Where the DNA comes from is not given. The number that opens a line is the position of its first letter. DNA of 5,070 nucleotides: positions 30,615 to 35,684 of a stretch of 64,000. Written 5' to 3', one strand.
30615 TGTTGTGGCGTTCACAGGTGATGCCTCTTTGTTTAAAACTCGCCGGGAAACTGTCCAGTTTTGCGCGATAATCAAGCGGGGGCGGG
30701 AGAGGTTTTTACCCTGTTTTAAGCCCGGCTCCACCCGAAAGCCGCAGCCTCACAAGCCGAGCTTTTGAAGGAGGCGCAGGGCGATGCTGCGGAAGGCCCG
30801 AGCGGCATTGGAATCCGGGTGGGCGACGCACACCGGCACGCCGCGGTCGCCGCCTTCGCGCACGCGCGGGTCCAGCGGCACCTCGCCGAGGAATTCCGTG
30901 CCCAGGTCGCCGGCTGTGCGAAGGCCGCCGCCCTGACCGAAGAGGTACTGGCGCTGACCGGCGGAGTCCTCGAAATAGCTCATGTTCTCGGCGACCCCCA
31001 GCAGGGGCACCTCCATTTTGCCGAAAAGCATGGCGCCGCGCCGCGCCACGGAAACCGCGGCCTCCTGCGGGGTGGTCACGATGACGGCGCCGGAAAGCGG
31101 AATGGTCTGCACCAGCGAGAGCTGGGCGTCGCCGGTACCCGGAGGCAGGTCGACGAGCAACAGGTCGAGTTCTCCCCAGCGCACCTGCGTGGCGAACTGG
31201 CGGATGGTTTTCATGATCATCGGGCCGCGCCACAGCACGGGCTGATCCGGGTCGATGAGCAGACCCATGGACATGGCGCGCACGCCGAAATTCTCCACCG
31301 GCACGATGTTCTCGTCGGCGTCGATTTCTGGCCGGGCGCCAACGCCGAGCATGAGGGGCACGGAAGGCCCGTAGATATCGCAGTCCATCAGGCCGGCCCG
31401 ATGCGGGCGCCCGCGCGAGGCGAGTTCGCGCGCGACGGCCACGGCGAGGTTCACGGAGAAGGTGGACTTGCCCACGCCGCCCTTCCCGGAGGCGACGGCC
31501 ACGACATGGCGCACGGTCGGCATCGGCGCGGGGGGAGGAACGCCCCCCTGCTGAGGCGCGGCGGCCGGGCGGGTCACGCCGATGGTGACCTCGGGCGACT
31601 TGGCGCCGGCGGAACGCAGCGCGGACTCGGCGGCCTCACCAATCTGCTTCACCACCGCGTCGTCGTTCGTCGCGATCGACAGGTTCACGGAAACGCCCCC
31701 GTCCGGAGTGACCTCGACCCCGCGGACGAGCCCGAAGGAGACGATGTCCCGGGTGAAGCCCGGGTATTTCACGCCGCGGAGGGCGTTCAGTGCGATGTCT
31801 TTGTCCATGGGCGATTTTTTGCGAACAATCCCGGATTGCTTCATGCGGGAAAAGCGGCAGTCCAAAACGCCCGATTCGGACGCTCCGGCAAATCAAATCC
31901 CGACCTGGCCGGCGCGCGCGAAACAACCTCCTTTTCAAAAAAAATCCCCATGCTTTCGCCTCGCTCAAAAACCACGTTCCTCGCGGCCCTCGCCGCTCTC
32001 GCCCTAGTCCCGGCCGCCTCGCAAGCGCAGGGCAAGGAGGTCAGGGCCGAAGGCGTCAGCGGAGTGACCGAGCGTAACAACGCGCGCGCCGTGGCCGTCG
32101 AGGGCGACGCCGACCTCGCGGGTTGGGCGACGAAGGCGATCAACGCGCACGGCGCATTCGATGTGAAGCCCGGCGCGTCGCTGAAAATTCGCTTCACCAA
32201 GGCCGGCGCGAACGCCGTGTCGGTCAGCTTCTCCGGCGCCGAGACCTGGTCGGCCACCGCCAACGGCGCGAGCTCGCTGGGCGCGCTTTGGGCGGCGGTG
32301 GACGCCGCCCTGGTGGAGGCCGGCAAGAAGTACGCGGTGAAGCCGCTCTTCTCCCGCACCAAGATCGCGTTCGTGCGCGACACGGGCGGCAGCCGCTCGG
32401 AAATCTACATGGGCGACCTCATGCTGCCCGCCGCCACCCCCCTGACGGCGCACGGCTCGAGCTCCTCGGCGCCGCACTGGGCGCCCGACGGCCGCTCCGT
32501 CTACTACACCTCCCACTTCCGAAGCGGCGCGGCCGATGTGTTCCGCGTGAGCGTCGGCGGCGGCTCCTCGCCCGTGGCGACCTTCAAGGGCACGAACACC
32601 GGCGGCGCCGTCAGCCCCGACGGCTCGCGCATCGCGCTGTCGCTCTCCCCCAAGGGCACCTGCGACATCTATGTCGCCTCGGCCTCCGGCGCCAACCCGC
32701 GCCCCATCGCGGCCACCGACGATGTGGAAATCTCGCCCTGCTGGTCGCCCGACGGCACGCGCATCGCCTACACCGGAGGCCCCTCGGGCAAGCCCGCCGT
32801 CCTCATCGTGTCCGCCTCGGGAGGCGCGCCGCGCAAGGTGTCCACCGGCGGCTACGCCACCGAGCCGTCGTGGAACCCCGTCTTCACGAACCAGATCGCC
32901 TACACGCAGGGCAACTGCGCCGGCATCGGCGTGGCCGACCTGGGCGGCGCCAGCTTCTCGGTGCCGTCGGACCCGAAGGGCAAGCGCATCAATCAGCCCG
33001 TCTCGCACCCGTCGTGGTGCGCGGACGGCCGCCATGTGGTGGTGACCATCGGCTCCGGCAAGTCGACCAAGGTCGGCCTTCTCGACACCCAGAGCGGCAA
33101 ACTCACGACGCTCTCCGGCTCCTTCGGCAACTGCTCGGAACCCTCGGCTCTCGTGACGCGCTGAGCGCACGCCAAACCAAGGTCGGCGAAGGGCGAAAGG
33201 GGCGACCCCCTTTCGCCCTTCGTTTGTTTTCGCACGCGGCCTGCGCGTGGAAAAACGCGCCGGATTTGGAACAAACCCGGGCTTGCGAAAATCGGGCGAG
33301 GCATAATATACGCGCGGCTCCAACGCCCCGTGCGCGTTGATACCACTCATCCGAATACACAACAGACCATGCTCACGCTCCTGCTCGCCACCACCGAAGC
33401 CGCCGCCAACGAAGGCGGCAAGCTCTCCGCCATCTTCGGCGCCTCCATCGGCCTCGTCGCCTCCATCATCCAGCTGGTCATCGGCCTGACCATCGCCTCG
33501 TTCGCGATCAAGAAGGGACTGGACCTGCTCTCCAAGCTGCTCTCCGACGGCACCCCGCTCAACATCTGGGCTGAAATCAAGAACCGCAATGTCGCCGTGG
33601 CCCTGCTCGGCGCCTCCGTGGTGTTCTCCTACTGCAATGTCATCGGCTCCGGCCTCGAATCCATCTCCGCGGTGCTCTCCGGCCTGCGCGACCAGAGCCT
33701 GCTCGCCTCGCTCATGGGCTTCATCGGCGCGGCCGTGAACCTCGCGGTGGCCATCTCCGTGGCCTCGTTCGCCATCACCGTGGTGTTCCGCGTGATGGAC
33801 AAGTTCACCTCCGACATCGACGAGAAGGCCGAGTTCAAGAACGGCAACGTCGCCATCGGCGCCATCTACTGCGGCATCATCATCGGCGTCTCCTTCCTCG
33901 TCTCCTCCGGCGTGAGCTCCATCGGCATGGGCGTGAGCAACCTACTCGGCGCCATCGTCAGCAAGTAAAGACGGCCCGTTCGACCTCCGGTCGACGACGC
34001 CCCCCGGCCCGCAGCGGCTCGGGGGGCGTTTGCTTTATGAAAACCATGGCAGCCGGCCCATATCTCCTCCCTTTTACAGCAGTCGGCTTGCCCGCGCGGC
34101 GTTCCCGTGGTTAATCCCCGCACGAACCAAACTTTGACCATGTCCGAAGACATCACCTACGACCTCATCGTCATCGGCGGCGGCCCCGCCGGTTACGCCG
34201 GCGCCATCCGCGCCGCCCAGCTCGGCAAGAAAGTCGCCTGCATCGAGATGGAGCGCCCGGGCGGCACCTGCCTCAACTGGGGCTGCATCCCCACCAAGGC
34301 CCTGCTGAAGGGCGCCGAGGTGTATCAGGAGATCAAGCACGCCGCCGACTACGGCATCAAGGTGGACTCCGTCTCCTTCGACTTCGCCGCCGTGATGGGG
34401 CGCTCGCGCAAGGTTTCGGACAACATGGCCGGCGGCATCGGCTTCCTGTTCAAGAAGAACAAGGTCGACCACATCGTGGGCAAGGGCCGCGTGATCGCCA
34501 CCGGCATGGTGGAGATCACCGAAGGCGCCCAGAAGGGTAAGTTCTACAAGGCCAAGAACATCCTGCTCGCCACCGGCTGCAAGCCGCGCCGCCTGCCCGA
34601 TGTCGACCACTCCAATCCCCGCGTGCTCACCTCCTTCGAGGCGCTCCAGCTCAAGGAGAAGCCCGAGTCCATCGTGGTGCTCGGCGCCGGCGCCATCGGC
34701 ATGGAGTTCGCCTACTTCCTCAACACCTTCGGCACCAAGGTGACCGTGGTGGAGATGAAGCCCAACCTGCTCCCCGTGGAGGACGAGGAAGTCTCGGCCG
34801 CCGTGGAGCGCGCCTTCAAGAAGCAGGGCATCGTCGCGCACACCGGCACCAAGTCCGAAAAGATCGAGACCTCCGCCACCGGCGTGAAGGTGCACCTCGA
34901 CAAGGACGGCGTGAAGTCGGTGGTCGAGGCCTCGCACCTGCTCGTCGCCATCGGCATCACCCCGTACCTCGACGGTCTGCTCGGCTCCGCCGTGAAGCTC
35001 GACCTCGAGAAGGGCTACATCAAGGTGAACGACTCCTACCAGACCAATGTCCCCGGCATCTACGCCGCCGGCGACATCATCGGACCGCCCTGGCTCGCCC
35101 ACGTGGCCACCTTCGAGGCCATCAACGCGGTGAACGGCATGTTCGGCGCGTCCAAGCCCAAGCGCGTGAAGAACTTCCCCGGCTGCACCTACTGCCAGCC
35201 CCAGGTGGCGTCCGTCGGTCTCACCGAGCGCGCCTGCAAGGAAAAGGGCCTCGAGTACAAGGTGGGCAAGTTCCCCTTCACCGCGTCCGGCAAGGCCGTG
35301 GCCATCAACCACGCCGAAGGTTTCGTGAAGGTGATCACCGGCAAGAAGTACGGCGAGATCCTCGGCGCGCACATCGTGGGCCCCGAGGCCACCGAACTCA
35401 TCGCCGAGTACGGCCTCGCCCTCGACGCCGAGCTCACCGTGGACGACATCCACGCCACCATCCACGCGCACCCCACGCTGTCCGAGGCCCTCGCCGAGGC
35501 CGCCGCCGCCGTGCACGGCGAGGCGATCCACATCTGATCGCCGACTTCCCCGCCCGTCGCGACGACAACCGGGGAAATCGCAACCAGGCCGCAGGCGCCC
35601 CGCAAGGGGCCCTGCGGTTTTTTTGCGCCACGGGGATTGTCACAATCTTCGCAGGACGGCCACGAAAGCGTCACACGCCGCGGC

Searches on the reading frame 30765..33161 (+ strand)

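Call 80: search_protein_families(library=pfam, proteins=[window:30765-33161:+], max_evalue=0.00001)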
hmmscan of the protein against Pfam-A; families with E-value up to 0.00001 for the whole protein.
window:30765-33161:+ (799 aa): 1 family
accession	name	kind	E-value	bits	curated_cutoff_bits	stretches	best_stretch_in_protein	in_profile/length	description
PF07676.18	PD40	-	3.6e-16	59.1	20.9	0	655-677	11-34/38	WD40-like Beta Propeller Repeat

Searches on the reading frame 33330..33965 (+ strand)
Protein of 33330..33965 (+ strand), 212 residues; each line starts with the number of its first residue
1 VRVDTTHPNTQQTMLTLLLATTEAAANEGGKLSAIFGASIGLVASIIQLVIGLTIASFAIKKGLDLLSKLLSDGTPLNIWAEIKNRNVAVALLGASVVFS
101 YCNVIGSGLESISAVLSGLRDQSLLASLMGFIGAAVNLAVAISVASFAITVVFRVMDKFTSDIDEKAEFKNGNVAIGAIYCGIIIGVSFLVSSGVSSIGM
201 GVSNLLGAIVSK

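Call 80: search_protein_families(library=pfam, proteins=[window:33330-33965:+], max_evalue=0.00001)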
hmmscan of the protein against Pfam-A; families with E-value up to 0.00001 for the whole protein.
window:33330-33965:+ (212 aa): 1 family
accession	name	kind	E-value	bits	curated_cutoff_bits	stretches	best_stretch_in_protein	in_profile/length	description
PF03994.20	DUF350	-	6.7e-12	46.1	26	1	75-194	31-132/133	Domain of Unknown Function (DUF350)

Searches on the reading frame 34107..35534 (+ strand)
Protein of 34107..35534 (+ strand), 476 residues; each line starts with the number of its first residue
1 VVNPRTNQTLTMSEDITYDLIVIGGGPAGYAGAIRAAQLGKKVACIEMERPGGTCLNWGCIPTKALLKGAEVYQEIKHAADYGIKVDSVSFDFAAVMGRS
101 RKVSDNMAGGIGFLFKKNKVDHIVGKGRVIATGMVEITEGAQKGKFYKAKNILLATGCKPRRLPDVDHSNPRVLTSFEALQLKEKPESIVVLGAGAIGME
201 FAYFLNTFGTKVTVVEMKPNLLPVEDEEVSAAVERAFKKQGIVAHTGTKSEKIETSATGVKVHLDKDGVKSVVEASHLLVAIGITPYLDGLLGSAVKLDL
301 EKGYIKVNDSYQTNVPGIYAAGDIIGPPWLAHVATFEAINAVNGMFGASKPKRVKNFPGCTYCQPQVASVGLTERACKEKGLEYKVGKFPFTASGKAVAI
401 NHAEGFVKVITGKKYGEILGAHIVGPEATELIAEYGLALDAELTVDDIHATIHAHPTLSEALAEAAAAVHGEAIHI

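Call 80: search_protein_families(library=pfam, proteins=[window:34107-35534:+], max_evalue=0.00001)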
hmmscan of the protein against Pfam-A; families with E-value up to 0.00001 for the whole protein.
window:34107-35534:+ (476 aa): 11 families
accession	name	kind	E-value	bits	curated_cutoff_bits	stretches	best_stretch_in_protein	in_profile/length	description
PF07992.20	Pyr_redox_2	-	4.2e-71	240.2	26.1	1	18-338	1-291/291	Pyridine nucleotide-disulphide oxidoreductase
PF02852.28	Pyr_redox_dim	-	2.2e-38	131.3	25.3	1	358-466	2-110/110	Pyridine nucleotide-disulphide oxidoreductase, dimerisation domain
PF00070.33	Pyr_redox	-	3.8e-25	88.7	22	1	188-264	1-79/82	Pyridine nucleotide-disulphide oxidoreductase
PF13738.12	Pyr_redox_3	-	7.5e-16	58.7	30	1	144-322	120-305/305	Pyridine nucleotide-disulphide oxidoreductase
PF01266.30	DAO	-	1e-10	42.2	27.9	0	19-54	1-38/353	FAD dependent oxidoreductase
PF00890.30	FAD_binding_2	-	1.2e-10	41.6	20.4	1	19-58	1-40/414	FAD binding domain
PF01134.28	GIDA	-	1.1e-09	38.3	22.1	1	19-79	1-59/391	Glucose inhibited division protein A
PF13450.12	NAD_binding_8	-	2.8e-09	37.6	21.9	0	22-58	1-38/68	NAD(P)-binding Rossmann-like domain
PF13434.12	Lys_Orn_oxgnase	-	8.8e-08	32.1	21.3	0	135-228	134-232/339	L-lysine 6-monooxygenase/L-ornithine 5-monooxygenase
PF03486.20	HI0933_like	-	2.5e-07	30.8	50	0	19-50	2-33/244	HI0933-like protein Rossmann domain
PF12831.13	FAD_oxidored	-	2.6e-06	27.4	27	1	19-49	1-31/416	FAD dependent oxidoreductase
